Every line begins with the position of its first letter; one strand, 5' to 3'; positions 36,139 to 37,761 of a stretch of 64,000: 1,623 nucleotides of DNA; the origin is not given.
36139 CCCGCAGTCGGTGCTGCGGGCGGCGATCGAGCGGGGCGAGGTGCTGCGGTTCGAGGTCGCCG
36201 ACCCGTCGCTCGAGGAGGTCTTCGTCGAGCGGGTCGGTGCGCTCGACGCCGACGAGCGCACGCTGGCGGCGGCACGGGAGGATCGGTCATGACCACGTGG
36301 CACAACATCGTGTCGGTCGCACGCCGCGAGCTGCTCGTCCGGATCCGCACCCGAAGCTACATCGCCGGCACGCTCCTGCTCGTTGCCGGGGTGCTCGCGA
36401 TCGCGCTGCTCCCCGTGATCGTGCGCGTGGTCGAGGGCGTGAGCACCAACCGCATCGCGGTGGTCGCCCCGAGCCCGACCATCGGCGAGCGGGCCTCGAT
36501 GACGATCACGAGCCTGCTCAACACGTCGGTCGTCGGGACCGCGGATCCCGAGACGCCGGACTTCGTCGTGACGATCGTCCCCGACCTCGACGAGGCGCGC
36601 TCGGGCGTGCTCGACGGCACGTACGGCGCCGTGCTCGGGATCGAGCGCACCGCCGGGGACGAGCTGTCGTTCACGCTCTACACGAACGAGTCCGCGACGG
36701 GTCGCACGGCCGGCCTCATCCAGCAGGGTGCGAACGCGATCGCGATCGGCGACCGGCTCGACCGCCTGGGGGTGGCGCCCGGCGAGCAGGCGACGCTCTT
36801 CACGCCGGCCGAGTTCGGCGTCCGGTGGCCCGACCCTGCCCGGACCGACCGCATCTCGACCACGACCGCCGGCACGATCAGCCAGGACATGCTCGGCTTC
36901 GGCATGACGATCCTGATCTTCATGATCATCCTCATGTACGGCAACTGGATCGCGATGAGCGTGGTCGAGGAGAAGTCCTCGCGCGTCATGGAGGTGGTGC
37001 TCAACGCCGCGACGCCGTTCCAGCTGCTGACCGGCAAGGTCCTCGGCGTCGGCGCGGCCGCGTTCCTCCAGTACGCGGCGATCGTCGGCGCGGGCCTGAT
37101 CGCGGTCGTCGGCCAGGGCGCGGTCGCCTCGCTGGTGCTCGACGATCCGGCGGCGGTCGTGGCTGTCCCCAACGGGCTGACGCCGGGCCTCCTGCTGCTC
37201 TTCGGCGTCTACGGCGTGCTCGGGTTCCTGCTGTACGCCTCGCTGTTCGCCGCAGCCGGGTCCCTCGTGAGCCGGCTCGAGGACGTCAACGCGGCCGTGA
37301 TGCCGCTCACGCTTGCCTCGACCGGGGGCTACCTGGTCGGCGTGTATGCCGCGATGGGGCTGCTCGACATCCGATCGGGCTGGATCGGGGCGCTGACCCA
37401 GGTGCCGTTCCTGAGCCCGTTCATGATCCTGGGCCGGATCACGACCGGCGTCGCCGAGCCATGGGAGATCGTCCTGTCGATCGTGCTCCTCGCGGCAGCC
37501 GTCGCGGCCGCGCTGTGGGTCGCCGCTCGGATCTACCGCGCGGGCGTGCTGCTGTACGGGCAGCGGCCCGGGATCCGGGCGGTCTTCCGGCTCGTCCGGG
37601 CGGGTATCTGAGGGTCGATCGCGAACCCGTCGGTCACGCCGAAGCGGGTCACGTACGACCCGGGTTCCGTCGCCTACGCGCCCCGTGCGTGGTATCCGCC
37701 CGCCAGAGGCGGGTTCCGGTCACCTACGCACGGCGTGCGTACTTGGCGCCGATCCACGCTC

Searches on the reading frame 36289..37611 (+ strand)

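Call 58: search_protein_families(library=pfam, proteins=[window:36289-37611:+], max_evalue=0.001)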
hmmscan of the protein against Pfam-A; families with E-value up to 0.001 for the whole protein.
window:36289-37611:+ (440 aa): 1 family
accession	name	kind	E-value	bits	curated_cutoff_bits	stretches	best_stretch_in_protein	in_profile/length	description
PF12698.13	ABC2_membrane_3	-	1.2e-36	127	31.6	1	31-413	8-346/347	ABC-2 family transporter protein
